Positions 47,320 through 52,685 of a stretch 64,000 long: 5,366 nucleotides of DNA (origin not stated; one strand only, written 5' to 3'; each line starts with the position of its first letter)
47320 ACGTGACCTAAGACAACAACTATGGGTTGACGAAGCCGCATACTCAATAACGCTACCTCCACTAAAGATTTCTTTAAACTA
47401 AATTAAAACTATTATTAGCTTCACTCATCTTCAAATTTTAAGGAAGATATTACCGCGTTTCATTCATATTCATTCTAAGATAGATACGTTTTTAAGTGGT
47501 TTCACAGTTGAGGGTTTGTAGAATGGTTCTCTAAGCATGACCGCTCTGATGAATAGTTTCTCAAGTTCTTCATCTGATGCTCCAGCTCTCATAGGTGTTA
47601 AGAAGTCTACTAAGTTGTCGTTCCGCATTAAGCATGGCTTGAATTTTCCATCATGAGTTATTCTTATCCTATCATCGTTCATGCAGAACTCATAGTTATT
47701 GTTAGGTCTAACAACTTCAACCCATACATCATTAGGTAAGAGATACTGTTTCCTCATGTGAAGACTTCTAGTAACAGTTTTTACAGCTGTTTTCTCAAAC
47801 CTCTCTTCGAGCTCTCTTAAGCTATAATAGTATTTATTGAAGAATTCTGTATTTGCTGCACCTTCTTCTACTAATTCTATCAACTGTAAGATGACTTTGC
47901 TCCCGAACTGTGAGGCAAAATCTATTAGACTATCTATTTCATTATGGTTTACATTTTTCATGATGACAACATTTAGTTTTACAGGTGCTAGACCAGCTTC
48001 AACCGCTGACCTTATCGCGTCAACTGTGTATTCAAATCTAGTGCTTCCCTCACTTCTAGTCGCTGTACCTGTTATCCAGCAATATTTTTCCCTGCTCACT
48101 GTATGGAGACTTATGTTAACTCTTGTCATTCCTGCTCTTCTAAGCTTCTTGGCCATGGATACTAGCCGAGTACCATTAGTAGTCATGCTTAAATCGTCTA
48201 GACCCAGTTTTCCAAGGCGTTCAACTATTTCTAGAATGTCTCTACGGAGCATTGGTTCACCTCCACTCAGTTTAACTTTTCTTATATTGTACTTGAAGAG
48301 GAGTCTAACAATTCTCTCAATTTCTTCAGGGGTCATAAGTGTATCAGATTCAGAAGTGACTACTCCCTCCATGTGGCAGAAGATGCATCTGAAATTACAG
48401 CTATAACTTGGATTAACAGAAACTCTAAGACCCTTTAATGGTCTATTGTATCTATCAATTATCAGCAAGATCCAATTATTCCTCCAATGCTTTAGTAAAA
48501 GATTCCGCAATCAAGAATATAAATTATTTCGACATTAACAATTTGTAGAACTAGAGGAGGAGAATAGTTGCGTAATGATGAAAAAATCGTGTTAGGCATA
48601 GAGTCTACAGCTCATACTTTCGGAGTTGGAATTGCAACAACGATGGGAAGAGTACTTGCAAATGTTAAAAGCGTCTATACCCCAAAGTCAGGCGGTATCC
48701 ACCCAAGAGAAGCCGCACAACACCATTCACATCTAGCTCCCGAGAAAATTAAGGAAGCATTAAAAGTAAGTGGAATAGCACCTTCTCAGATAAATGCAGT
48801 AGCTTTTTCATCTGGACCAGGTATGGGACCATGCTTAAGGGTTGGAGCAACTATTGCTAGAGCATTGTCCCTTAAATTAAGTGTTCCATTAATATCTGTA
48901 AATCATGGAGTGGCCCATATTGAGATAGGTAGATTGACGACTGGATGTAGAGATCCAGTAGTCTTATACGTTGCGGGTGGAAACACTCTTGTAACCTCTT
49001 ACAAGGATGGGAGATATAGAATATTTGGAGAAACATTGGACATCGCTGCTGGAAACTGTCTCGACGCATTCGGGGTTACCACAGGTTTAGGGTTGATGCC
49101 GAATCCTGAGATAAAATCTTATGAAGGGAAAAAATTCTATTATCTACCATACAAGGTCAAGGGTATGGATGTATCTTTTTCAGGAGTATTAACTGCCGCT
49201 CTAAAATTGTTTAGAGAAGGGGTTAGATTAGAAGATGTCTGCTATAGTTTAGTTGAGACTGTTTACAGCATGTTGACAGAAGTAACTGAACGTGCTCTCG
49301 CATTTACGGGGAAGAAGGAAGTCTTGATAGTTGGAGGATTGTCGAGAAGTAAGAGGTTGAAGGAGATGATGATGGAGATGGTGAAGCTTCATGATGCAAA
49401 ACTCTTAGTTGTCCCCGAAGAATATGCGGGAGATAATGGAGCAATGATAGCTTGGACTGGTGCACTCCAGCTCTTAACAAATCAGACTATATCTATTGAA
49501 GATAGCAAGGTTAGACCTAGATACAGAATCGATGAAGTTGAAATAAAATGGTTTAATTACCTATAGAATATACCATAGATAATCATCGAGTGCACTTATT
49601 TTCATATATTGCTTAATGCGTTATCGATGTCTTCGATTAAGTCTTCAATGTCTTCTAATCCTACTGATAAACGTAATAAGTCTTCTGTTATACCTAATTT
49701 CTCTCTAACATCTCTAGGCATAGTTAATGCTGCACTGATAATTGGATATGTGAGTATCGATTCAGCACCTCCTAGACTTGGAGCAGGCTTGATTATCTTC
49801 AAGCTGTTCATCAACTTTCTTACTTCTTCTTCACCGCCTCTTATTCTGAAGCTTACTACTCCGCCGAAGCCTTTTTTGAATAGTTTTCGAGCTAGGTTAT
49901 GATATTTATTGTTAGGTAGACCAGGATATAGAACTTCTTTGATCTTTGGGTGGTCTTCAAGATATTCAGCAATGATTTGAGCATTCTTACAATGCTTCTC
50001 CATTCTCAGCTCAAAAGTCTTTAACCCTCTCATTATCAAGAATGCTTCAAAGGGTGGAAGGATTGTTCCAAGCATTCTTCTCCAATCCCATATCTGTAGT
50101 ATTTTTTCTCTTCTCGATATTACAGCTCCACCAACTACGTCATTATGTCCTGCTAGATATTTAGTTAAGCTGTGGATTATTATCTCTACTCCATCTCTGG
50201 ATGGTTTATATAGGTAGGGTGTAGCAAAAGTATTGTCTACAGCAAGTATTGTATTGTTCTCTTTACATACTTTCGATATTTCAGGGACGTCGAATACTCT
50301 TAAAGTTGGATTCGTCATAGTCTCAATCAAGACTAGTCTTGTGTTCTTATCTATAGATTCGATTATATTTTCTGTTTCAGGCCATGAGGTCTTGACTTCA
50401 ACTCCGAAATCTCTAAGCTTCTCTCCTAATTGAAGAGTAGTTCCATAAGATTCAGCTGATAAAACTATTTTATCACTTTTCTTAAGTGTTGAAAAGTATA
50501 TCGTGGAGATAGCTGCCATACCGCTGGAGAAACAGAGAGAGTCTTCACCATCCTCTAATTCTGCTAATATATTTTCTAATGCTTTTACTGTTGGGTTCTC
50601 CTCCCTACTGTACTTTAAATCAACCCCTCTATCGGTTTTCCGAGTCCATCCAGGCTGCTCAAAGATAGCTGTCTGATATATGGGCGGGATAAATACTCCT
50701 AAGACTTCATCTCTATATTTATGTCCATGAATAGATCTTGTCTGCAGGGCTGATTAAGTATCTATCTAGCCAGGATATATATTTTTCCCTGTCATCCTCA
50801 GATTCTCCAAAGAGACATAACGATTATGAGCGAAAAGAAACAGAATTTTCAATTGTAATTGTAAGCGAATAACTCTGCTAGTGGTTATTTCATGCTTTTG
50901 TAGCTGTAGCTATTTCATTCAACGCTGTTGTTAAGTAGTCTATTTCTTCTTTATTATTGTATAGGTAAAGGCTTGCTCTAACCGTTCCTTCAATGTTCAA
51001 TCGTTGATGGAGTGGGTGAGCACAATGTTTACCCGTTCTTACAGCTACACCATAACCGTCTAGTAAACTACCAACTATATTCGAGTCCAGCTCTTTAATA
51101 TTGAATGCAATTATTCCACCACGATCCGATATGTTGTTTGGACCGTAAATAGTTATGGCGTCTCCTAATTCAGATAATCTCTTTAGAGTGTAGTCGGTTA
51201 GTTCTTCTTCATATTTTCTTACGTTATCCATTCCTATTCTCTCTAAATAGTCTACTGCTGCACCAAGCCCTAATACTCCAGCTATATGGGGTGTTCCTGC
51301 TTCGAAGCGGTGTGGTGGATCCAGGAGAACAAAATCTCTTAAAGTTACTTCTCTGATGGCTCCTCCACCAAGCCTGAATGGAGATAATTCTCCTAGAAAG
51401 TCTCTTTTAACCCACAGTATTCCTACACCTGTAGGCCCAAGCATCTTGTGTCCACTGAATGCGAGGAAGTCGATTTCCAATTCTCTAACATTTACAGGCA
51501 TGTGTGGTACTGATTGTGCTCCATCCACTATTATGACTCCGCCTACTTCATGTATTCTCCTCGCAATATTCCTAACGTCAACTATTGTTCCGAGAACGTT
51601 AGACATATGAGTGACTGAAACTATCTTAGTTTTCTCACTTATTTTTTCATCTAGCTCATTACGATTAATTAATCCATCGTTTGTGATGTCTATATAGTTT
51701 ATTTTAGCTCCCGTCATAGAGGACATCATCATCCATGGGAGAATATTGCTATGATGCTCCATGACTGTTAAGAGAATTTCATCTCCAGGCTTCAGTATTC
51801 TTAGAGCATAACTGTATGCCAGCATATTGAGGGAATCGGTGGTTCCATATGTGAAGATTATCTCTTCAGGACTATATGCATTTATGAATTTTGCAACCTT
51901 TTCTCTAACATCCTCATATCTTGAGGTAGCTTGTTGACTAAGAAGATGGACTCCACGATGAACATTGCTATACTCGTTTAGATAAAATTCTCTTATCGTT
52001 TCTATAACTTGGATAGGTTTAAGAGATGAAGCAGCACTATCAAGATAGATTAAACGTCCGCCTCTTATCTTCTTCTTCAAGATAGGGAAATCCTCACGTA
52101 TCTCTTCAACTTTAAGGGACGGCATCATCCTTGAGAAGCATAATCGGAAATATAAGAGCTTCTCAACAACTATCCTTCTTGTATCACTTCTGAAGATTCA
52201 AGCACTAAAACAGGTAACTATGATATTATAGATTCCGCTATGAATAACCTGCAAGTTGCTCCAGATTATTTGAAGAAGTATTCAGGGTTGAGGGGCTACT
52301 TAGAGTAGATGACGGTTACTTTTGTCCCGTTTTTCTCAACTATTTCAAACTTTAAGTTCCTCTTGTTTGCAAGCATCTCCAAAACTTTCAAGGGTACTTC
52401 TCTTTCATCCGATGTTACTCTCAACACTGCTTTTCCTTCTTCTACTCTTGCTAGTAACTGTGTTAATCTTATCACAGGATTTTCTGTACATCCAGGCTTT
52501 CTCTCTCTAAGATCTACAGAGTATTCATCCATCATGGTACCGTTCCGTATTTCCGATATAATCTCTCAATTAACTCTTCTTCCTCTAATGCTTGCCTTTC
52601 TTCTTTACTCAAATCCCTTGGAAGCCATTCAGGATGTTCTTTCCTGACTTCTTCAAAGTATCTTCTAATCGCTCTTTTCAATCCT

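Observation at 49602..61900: Sulfur-trafficking supercluster: CysO-type protein thiocarboxylate carrier + E1 with two candidate PLP sulfhydrylases (CysM-like and ThrC-like), a sulfite reductase and IscS/IscU/SufS/TusA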

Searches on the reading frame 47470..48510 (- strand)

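Call 4: search_protein_families(library=pfam, proteins=[window:47470-48510:-], max_evalue=0.01)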
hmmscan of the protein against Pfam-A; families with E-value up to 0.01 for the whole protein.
window:47470-48510:- (346 aa): 4 families
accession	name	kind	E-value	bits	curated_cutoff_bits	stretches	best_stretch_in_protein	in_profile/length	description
PF04055.27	Radical_SAM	-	1.2e-33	117.1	29.5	1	32-199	1-166/166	Radical SAM superfamily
PF06463.18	Mob_synth_C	-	1.4e-18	67.5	37.4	1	208-331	3-126/128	Molybdenum Cofactor Synthesis C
PF13353.11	Fer4_12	-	2e-10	41.5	22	1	27-124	5-102/137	4Fe-4S single cluster domain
PF20347.3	DUF6642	-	0.009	16.1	27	0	209-241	65-97/182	Family of unknown function (DUF6642)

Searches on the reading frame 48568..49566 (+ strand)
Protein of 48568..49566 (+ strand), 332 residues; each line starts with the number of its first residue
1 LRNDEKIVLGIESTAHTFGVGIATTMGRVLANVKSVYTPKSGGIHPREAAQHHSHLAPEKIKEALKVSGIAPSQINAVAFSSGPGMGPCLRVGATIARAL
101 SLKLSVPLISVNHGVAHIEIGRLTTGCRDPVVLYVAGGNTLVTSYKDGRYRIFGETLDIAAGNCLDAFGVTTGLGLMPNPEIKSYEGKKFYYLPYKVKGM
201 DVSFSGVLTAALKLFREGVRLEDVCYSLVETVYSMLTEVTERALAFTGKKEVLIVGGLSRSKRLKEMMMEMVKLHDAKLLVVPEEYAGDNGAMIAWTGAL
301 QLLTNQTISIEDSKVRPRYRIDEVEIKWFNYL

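Call 4: search_protein_families(library=pfam, proteins=[window:48568-49566:+], max_evalue=0.01)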
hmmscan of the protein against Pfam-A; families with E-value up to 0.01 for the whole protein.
window:48568-49566:+ (332 aa): 2 families
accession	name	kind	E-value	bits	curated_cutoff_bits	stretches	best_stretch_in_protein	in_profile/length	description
PF00814.31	TsaD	-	1.2e-75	255.1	24.8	1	29-296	2-264/264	tRNA N6-adenosine threonylcarbamoyltransferase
PF22521.2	HypF_C_2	-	0.00019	21.7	27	1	191-291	134-236/241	Carbamoyltransferase, Kae1-like Domain, second subdomain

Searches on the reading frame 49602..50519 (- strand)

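Call 3: search_protein_families(library=pfam, proteins=[window:49602-50519:-], max_evalue=0.01)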
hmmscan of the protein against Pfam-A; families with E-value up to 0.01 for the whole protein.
window:49602-50519:- (305 aa): 5 families
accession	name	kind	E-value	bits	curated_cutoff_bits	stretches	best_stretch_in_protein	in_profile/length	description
PF01053.26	Cys_Met_Meta_PP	-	4.7e-97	325.4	27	1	1-302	77-380/381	Cys/Met metabolism PLP-dependent enzyme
PF00266.25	Aminotran_5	-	2.1e-05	24.1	21.5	1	7-97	80-177/371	Aminotransferase class-V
PF00155.27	Aminotran_1_2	-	0.00062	19.5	19.7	1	7-101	82-191/361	Aminotransferase class I and II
PF06838.17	Met_gamma_lyase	-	0.00077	18.5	24.2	1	3-140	85-243/405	Methionine gamma-lyase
PF05889.19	SepSecS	-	0.0015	17.8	21.1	1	19-100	115-196/389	O-phosphoseryl-tRNA(Sec) selenium transferase, SepSecS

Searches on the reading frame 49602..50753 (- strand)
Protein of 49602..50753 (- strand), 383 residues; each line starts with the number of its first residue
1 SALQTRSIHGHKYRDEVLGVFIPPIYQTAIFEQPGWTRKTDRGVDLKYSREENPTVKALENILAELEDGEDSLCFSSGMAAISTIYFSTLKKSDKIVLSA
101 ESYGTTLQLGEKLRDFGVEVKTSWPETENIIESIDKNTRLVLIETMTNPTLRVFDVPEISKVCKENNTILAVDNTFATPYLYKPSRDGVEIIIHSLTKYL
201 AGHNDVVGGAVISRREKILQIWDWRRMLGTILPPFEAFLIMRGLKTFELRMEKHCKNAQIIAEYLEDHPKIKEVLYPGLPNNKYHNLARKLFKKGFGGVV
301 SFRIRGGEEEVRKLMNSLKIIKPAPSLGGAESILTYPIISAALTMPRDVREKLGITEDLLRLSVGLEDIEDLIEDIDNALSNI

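Call 11: search_protein_families(library=ncbifam, proteins=[window:49602-50753:-], max_evalue=0.001)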
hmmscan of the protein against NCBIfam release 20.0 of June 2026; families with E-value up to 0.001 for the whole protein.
window:49602-50753:- (383 aa): 47 families (the best 25 are shown)
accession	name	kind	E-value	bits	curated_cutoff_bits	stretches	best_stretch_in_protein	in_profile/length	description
NF006347.0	PRK08574.1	equivalog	2.2e-175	583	477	1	4-382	4-384/385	cystathionine gamma-synthase family protein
NF005047.0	PRK06460.1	equivalog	3.6e-116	388.1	501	1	14-383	12-375/376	hypothetical protein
NF005871.0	PRK07811.1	equivalog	1.3e-105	353.1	513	1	2-382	12-388/389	cystathionine gamma-synthase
TIGR01328.1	met_gam_lyase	equivalog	5.1e-105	351.5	549.7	1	3-382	4-390/391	methionine gamma-lyase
NF004876.0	PRK06234.1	subfamily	3.6e-101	339.1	666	1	3-383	9-398/400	methionine gamma-lyase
NF005263.0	PRK06767.1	equivalog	2e-100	336.5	617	1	3-383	6-386/392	methionine gamma-lyase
NF005810.0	PRK07671.1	equivalog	1.7e-98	330.1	594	1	4-380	4-376/377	bifunctional cystathionine gamma-lyase/homocysteine desulfhydrase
NF005695.0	PRK07503.1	equivalog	2.4e-97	326.2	666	1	3-382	10-396/403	methionine gamma-lyase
NF004821.0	PRK06176.1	equivalog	1.5e-94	316.9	642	1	3-382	3-378/380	cystathionine gamma-synthase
TIGR02080.1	O_succ_thio_ly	equivalog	7.3e-94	314.6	504.55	1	14-382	15-381/382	cystathionine gamma-synthase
NF006097.0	PRK08249.1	equivalog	5.8e-93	311.4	600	1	47-382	59-395/402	cystathionine gamma-synthase family protein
NF005976.0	PRK08064.1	equivalog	7.1e-93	311.6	627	1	3-383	7-383/390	cystathionine beta-lyase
TIGR01326.1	OAH_OAS_sulfhy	subfamily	1.2e-91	307.5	495.1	2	3-214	2-219/418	O-acetylhomoserine aminocarboxypropyltransferase/cysteine synthase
NF006095.0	PRK08247.1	equivalog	3.9e-91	305.6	585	1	13-382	16-365/369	methionine biosynthesis PLP-dependent protein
NF006003.0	PRK08133.1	equivalog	1.7e-88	297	522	1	47-380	59-394/396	O-succinylhomoserine sulfhydrylase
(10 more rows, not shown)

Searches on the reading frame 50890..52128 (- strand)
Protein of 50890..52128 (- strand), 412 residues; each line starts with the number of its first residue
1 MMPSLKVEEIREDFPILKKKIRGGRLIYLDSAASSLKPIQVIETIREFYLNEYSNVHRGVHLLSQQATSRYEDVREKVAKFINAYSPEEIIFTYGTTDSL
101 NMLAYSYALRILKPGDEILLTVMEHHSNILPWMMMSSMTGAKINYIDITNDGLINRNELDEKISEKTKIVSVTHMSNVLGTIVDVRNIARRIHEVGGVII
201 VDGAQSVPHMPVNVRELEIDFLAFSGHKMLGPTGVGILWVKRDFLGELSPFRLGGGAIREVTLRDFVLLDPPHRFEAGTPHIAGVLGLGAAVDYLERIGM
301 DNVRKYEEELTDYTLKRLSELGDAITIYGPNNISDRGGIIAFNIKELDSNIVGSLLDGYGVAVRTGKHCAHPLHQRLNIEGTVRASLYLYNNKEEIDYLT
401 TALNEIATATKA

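Call 3: search_protein_families(library=pfam, proteins=[window:50890-52128:-], max_evalue=0.01)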
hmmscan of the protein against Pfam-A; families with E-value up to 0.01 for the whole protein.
window:50890-52128:- (412 aa): 3 families
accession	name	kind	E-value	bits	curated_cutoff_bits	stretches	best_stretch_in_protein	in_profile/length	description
PF00266.25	Aminotran_5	-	6.3e-143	476.7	21.5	1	27-399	1-371/371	Aminotransferase class-V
PF01053.26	Cys_Met_Meta_PP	-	5.6e-08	32.2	27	1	106-230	82-200/381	Cys/Met metabolism PLP-dependent enzyme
PF01041.23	DegT_DnrJ_EryC1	-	4.8e-05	23.2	19.8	1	87-207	39-150/360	DegT/DnrJ/EryC1/StrS aminotransferase family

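Call 11: search_protein_families(library=ncbifam, proteins=[window:50890-52128:-], max_evalue=0.001)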
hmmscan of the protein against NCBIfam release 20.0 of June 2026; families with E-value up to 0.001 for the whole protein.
window:50890-52128:- (412 aa): 57 families (the best 25 are shown)
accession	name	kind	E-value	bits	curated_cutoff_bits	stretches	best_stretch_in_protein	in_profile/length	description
TIGR01979.1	sufS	subfamily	4.4e-167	556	475.1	1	9-408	2-400/403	SufS family cysteine desulfurase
NF041166.1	f2_encap_cargo1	exception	3.4e-145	485.6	800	1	4-405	224-622/623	family 2A encapsulin nanocompartment cargo protein cysteine desulfurase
NF006791.0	PRK09295.1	equivalog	1.4e-136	455.8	661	1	6-407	4-402/406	cysteine desulfurase SufS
TIGR03392.1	FeS_syn_CsdA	equivalog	6.3e-116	387.8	493.6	1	7-404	3-390/398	cysteine desulfurase CsdA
NF008126.0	PRK10874.1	equivalog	1.8e-115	386.2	607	1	4-405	3-394/401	cysteine desulfurase CsdA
TIGR01977.1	am_tr_V_EF2568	hypoth_equivalog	8.5e-83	278.4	377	1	27-406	1-376/376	cysteine desulfurase family protein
TIGR01976.1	am_tr_V_VC1184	hypoth_equivalog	1.3e-74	251.9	352.35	1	6-403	2-401/401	cysteine desulfurase-like protein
NF040779.1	Sec_lyase_SclA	exception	8.5e-64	215.8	525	1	27-406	1-376/378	selenocysteine lyase SclA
TIGR03402.1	FeS_nifS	equivalog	9.1e-52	176.1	530.75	1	27-408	1-371/379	cysteine desulfurase NifS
NF010611.0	PRK14012.1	equivalog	1.4e-40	139.5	548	1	27-369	7-330/406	IscS subfamily cysteine desulfurase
TIGR03235.1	DNA_S_dndA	equivalog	1.8e-40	139.3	480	1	28-370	1-325/353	cysteine desulfurase DndA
TIGR02006.1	IscS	equivalog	1.9e-40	139.1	643.2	1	27-260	5-236/402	IscS subfamily cysteine desulfurase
TIGR03403.1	nifS_epsilon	equivalog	8.6e-33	113.7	587.7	1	27-370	1-325/382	NifS family cysteine desulfurase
NF002806.0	PRK02948.1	subfamily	5.1e-30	104.7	304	1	26-241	1-213/381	IscS subfamily cysteine desulfurase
TIGR04343.1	egtE_PLP_lyase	equivalog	5.1e-18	65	400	1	27-323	15-292/370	ergothioneine biosynthesis PLP-dependent enzyme EgtE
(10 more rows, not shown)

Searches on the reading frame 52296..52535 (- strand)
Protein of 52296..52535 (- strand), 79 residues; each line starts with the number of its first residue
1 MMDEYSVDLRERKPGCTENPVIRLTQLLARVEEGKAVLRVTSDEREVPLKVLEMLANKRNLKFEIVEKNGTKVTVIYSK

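Call 3: search_protein_families(library=pfam, proteins=[window:52296-52535:-], max_evalue=0.01)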
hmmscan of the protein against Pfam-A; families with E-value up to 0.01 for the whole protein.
window:52296-52535:- (79 aa): 0 families

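Call 11: search_protein_families(library=ncbifam, proteins=[window:52296-52535:-], max_evalue=0.001)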
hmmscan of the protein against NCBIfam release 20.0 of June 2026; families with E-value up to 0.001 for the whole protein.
window:52296-52535:- (79 aa): 0 families

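Call 70: search_protein_families(library=pfam, proteins=[window:52296-52535:-], max_evalue=5)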
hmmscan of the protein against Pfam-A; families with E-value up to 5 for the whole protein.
window:52296-52535:- (79 aa): 2 families
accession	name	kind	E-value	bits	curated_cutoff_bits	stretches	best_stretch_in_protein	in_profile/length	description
PF01206.22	TusA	-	0.011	16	28.6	1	20-76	13-67/70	Sulfurtransferase TusA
PF15416.12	DUF4623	-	0.12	11.3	28.9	1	20-73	14-69/450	Domain of unknown function (DUF4623)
